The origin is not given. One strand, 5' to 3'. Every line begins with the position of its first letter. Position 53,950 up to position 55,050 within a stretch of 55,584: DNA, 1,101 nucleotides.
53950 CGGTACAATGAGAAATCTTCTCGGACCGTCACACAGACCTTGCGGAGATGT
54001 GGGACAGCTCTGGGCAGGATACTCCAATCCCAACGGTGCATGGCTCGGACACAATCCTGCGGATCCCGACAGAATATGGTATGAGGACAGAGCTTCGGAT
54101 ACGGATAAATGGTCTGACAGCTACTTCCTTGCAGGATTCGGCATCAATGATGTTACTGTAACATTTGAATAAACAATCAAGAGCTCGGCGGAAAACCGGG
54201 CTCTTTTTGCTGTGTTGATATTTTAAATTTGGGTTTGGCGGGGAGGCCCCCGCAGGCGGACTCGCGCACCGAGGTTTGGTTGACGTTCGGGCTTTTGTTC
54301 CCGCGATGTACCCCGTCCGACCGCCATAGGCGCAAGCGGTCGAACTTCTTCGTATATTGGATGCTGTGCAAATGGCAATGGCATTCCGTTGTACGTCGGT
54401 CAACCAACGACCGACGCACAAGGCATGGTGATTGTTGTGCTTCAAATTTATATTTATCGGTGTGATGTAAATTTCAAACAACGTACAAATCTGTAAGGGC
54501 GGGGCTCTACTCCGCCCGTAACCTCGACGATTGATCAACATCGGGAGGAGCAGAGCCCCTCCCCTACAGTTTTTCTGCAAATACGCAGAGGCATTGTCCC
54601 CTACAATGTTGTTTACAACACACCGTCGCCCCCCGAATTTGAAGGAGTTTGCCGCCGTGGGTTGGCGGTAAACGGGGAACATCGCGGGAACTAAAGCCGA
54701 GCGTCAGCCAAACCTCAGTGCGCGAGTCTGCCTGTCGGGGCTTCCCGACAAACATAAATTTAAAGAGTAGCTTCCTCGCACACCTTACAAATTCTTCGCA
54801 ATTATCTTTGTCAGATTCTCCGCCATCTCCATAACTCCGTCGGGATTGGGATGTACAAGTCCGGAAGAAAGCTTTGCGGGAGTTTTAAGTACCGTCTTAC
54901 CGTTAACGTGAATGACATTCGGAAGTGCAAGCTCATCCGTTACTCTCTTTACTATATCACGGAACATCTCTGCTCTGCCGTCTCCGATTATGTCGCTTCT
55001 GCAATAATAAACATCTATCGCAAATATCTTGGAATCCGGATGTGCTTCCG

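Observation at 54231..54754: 524-bp GC-rich foldback element with terminal inverted repeats of about 85 nt: candidate MITE or large ornate RNA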

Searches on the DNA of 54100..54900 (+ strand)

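Call 5: search_rna_families(source=window, start=54100, end=54900, threshold=evalue, max_evalue=10, show_alignments=2)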
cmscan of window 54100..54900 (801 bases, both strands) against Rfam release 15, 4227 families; matches with E-value up to 10: 9.
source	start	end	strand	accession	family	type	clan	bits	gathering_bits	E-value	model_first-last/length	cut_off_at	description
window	54491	54569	-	RF03889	mir-4776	Gene; miRNA;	-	25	97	0.026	1-80/80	no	mir-4776 microRNA precursor family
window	54149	54207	+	RF04181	rteR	Gene; sRNA;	-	22.5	72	0.71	1-84/84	no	rteR sRNA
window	54491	54569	+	RF03889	mir-4776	Gene; miRNA;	-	20.7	97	0.35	1-80/80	no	mir-4776 microRNA precursor family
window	54492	54565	-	RF03223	mir-2209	Gene; miRNA;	-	19.5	70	0.33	1-63/63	no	mir-2209 microRNA precursor family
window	54159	54228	-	RF02621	BSnc120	Gene; sRNA;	-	19.4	114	0.17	1-88/88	no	Brucella sRNA 120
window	54493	54569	-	RF03518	mir-1893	Gene; miRNA;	-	18.6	94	1.9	1-83/83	no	mir-1893 microRNA precursor family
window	54497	54563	-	RF04016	mir-4873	Gene; miRNA;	-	17.8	100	2.4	1-78/78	no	mir-4873 microRNA precursor family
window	54496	54568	+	RF03223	mir-2209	Gene; miRNA;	-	15.6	70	4.2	1-63/63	no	mir-2209 microRNA precursor family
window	54162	54205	+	RF01519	CC0196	Gene; sRNA;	-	11.8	35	8.6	1-58/58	no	Caulobacter sRNA CC0196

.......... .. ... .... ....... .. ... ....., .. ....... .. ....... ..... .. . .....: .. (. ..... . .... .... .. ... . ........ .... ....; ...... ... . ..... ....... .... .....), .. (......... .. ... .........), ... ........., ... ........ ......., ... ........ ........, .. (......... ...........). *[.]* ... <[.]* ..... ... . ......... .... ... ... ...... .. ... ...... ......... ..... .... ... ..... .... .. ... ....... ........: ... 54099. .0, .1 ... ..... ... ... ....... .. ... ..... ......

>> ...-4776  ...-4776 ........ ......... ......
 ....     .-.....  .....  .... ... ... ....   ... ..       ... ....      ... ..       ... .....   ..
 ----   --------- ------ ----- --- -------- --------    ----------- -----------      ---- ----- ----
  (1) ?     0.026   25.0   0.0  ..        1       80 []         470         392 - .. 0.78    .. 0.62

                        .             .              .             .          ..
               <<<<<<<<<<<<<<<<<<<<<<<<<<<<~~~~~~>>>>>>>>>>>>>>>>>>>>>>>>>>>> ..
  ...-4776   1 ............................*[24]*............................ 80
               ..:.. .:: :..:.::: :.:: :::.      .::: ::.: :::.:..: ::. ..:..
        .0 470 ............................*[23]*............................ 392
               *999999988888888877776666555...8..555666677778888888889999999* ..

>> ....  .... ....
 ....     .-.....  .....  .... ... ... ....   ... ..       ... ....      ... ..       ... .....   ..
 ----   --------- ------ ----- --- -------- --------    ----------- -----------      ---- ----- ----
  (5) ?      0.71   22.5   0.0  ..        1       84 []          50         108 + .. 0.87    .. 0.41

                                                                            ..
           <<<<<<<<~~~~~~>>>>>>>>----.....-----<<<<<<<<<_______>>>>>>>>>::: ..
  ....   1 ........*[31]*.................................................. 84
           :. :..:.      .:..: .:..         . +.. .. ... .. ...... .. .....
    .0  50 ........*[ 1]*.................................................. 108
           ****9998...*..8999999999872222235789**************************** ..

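Call 10: search_dna_similar(query=window:54224-54761:+, collection=phages, mode=distant, max_evalue=0.01)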
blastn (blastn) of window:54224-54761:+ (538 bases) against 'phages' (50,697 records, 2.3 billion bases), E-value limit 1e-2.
No match.

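Call 11: search_dna_similar(query=window:54224-54761:+, collection=plasmids, mode=distant, max_evalue=0.01)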
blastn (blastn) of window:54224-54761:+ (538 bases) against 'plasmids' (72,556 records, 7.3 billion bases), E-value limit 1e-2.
No match.

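Call 31: search_rna_families(sources=[L010, L011], threshold=gathering)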
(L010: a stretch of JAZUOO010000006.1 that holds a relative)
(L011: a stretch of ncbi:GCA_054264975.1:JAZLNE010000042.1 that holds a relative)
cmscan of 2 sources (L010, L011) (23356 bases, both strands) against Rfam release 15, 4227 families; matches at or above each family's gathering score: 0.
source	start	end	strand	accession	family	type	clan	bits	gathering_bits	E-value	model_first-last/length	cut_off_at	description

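Call 49: build_rna_model(alignment_id=A4)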
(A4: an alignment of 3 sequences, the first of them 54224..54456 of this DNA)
Model R1 built from alignment A4 (3 sequences, 250 columns); structure: RNAalifold consensus.
model positions 227; base pairs 52; branch points 4; effective number of sequences 1.05; information 0.589 bits per position. Calibrated on 0.2 Mb of random sequence (short: E-values are rough).
structure used (alignment columns):
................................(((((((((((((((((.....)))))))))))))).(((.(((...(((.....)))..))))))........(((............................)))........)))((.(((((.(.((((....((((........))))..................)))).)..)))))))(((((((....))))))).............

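Call 50: search_with_rna_model(model_id=R1, sources=[window, L001, L002, L010, L011, L014, L015, L016], max_evalue=10)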
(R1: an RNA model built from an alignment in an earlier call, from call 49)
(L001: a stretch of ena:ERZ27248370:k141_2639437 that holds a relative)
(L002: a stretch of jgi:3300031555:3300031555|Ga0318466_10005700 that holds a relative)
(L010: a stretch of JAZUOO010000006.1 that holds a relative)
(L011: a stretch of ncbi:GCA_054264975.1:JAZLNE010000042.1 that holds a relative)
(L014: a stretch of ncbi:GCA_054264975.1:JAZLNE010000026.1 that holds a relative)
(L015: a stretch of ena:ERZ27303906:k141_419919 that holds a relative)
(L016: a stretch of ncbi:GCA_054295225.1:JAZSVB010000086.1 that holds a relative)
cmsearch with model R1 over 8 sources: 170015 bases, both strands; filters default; matches with E-value up to 10: 10.
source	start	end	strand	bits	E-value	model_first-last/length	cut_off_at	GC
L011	5084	5310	+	277.3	7.2e-92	1-227/227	no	0.57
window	54228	54454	-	270.8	1.1e-89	1-227/227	no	0.56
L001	13071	13297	-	270.8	1.1e-89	1-227/227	no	0.56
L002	13071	13297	-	270.8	1.1e-89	1-227/227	no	0.56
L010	3928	4165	+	208.4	1.2e-68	1-227/227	no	0.55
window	54464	54759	+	82.6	3e-26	1-227/227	no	0.54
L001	13307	13602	+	82.6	3e-26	1-227/227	no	0.54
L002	13307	13602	+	82.6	3e-26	1-227/227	no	0.54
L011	5117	5149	-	16.6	0.00052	34-66/227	no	0.61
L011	10389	10422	+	9.6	0.11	151-185/227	no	0.35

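Call 52: search_with_rna_model(model_id=R1, source=window, start=54100, end=54900, max_evalue=1, show_alignments=2)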
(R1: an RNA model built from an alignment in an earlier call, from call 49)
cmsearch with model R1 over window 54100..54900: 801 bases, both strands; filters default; matches with E-value up to 1: 2.
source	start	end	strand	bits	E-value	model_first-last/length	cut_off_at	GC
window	54228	54454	-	270.8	5.3e-92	1-227/227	no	0.56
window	54464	54759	+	82.6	1.4e-28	1-227/227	no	0.54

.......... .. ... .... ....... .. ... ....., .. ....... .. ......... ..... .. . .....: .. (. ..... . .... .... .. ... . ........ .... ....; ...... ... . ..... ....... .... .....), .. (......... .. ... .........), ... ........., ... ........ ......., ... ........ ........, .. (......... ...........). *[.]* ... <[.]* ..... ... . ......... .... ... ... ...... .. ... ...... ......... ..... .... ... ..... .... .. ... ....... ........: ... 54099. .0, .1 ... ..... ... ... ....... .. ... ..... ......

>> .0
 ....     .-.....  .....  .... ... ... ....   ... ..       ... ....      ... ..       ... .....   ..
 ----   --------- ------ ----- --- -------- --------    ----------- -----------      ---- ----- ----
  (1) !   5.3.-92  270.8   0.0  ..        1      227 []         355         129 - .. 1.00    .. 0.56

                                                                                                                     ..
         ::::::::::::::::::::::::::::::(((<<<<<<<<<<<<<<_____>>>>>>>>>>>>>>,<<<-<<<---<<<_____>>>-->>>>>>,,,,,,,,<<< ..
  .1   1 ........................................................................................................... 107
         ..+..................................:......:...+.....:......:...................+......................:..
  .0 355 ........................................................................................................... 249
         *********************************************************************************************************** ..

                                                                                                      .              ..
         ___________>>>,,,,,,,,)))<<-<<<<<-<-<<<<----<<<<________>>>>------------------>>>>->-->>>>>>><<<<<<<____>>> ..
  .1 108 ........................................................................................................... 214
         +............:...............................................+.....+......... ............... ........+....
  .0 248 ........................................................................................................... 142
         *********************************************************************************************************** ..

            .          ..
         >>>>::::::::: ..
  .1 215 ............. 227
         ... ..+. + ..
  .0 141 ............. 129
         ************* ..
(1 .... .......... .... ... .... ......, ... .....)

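Call 61: search_with_rna_model(model_id=R1, sources=[L003, L004, L005, L006, L007, L017, L018, L019], max_evalue=1)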
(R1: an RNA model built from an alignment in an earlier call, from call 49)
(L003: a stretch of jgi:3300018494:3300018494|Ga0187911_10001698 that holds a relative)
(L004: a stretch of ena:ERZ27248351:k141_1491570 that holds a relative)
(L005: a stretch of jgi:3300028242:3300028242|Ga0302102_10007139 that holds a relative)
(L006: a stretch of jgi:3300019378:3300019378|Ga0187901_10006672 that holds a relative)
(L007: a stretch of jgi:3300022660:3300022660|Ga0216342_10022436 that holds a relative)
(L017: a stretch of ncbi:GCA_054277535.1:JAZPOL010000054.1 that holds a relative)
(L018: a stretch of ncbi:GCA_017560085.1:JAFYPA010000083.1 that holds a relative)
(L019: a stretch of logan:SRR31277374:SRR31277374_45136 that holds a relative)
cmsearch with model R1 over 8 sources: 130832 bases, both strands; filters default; matches with E-value up to 1: 10.
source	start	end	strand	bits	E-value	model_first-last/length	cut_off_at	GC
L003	13071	13297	-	270.8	8.7e-90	1-227/227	no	0.56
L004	13071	13297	-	270.8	8.7e-90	1-227/227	no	0.56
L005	8005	8231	-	270.8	8.7e-90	1-227/227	no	0.56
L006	10766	10992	-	270.8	8.7e-90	1-227/227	no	0.56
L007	6529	6755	-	270.8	8.7e-90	1-227/227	no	0.56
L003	13307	13602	+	82.6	2.3e-26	1-227/227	no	0.54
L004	13307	13602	+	82.6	2.3e-26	1-227/227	no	0.54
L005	8241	8536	+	82.6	2.3e-26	1-227/227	no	0.54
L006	11002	11297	+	82.6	2.3e-26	1-227/227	no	0.54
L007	6765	7060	+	82.6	2.3e-26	1-227/227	no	0.54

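Call 64: search_with_rna_model(model_id=R1, sources=[window, L010, L011], max_evalue=1e-10, make_alignment=true)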
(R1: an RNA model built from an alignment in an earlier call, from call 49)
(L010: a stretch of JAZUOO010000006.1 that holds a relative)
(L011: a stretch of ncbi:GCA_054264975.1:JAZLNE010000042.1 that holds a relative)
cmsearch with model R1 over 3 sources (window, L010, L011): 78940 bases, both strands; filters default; matches with E-value up to 1e-10: 4.
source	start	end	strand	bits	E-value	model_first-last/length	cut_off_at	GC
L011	5084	5310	+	277.3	3.3e-92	1-227/227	no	0.57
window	54228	54454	-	270.8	5.2e-90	1-227/227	no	0.56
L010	3928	4165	+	208.4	5.8e-69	1-227/227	no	0.55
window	54464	54759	+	82.6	1.4e-26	1-227/227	no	0.54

Alignment A6: 4 matches aligned to the model, 349 columns, each read 5' to 3' on its own strand. Consensus structure (alignment columns), stored with it:
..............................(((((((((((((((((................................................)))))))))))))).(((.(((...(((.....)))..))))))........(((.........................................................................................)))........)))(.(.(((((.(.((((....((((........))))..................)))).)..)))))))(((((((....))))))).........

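Call 79: search_rna_families(source=L011, start=4880, end=5400, threshold=evalue, max_evalue=5)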
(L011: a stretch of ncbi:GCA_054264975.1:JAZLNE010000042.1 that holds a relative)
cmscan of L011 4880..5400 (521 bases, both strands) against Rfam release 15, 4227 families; matches with E-value up to 5: 4.
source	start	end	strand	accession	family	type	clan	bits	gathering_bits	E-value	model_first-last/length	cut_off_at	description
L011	4974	5079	+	RF04157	MIR9486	Gene; miRNA;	-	33.6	100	4.2e-05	1-119/119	no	MIR9486 microRNA precursor family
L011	4974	5079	+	RF00780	MIR477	Gene; miRNA;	-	30.1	65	0.00015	1-99/99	no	MIR477 microRNA precursor family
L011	4985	5070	+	RF04252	mir-8186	Gene; miRNA;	-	18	80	0.43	1-61/61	no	mir-8186 microRNA precursor family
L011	4985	5069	-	RF04252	mir-8186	Gene; miRNA;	-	16.7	80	1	1-61/61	no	mir-8186 microRNA precursor family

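Call 84: search_with_rna_model(model_id=R1, sources=[L020, L021, L022, L023], max_evalue=1)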
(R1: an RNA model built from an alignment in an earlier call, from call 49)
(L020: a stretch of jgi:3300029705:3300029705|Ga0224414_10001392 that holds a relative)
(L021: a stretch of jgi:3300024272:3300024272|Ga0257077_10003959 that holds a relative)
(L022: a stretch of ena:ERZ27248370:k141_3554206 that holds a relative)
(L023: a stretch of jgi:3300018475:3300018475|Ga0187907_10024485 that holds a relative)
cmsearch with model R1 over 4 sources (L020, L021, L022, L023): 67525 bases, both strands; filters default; matches with E-value up to 1: 0.
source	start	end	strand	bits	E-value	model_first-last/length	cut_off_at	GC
